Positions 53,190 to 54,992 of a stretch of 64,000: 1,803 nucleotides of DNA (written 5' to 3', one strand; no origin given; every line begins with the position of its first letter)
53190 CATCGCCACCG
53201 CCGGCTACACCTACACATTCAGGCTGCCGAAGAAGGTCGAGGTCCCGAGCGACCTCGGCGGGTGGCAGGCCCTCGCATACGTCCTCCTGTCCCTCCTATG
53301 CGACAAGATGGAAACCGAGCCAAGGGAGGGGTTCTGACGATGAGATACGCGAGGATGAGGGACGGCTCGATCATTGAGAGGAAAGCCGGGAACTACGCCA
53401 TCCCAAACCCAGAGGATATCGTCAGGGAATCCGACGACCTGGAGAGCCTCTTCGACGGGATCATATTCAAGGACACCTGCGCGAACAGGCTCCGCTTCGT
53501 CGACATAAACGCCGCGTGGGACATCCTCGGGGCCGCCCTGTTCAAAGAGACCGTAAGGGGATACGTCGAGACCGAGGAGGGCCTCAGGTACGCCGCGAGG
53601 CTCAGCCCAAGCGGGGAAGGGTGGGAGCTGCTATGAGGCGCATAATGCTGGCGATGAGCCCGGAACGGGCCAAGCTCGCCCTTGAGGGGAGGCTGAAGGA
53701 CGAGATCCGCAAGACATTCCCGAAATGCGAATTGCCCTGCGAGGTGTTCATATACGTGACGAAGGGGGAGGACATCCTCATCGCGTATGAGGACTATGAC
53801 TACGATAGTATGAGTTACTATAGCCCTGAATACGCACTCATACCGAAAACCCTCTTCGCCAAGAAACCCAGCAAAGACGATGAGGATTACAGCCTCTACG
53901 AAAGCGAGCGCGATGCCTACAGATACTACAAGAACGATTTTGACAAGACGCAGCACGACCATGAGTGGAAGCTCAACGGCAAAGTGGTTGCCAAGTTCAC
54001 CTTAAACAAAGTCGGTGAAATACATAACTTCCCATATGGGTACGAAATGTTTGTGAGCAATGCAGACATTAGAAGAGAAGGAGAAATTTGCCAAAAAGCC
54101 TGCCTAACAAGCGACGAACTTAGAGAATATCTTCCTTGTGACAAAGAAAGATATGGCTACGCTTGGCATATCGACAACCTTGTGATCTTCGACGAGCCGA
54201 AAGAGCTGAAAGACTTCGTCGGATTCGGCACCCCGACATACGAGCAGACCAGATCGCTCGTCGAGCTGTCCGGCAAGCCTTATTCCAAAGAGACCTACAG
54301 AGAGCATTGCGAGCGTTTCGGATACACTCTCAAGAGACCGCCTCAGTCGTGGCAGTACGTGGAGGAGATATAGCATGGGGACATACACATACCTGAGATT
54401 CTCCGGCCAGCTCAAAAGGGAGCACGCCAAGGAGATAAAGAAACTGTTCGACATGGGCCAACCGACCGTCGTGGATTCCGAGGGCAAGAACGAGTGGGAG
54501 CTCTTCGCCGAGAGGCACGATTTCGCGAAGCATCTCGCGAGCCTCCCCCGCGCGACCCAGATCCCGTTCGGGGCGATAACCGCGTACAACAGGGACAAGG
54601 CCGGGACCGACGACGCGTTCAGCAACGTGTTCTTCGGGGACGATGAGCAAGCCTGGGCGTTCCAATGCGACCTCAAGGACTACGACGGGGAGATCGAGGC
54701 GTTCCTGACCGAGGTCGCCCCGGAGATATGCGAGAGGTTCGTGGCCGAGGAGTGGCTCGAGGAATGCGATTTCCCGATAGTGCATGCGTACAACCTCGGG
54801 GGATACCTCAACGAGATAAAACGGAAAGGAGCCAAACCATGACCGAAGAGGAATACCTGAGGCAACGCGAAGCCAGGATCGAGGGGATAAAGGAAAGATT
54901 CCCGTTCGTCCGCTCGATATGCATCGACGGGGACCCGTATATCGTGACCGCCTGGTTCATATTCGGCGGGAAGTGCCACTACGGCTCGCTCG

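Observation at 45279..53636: Second paralogous family B (M-Y-RT-G start, (I/V)(E/D)ELCD(E/C)(F/Y) core, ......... C-terminus)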

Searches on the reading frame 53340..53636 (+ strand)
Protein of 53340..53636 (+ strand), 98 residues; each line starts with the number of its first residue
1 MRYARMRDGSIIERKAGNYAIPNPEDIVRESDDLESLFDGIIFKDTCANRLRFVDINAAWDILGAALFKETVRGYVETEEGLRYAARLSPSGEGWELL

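Call 5: search_protein_families(library=pfam, proteins=[window:53340-53636:+], max_evalue=1)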
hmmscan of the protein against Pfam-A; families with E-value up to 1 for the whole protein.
window:53340-53636:+ (98 aa): 0 families

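Call 6: search_protein_families(library=phrogs, proteins=[window:53340-53636:+], max_evalue=1)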
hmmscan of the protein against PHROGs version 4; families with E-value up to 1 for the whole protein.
window:53340-53636:+ (98 aa): 0 families

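Call 75: find_homologous_proteins(query=window:53340-53633:+, max_evalue=0.001)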
Query window:53340-53633:+ (98 aa): 1 proteins with E <= 0.001 among 3 candidates.
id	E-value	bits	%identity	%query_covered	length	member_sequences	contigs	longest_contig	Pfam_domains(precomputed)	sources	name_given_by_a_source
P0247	9.0e-53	194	90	100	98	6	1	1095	-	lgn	-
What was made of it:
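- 53340..53636 (+): B4, the most divergent member, 98 aa. It lacks the conserved Cys and Trp. Only one other homologous cluster was found (call 75).
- Tried and rejected: A homolog search with B4 returned a single close cluster and no new information (call 75).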

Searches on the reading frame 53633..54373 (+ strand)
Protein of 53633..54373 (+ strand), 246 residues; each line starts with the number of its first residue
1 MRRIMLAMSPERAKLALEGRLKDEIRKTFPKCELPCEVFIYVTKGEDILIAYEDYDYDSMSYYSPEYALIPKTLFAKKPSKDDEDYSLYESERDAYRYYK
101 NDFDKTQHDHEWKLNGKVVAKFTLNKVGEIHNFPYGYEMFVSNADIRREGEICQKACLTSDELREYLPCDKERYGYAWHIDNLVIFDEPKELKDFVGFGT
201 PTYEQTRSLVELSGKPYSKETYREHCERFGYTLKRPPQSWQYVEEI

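Call 16: search_protein_families(library=phrogs, proteins=[window:53633-54373:+], max_evalue=0.001)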
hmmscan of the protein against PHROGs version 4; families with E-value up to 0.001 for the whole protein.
window:53633-54373:+ (246 aa): 1 family
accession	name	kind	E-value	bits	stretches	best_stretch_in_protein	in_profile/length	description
phrog_3136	-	unknown function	9.5e-17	62.3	1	2-245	3-127/134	-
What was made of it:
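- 53633..54373 (+): ASCH-like protein (phrog_3136), coupled downstream of B4. It is a recurrent neighbour of B. phrog_3136 E 9.5e-17 (call 16).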

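Call 17: search_protein_families(library=pfam, proteins=[window:53633-54373:+], max_evalue=0.001)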
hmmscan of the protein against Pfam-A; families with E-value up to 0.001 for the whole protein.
window:53633-54373:+ (246 aa): 0 families

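Call 47: search_protein_families(library=pfam, proteins=[window:53633-54373:+], max_evalue=0.1)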
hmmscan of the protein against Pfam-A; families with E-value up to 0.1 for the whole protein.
window:53633-54373:+ (246 aa): 0 families

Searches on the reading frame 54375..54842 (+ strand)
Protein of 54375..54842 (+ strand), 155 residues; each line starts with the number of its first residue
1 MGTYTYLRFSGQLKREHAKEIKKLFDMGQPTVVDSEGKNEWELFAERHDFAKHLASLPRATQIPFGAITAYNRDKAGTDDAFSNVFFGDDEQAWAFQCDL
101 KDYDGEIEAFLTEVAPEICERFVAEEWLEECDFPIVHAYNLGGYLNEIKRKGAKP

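Call 16: search_protein_families(library=phrogs, proteins=[window:54375-54842:+], max_evalue=0.001)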
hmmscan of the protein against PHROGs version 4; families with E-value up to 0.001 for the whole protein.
window:54375-54842:+ (155 aa): 2 families
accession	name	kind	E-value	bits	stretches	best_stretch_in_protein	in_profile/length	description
phrog_4438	-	unknown function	7.8e-14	53.2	1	1-131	1-118/158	-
phrog_4334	-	unknown function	2.9e-06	28.3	1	1-141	1-136/190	-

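Call 17: search_protein_families(library=pfam, proteins=[window:54375-54842:+], max_evalue=0.001)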
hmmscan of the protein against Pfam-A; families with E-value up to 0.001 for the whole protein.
window:54375-54842:+ (155 aa): 0 families
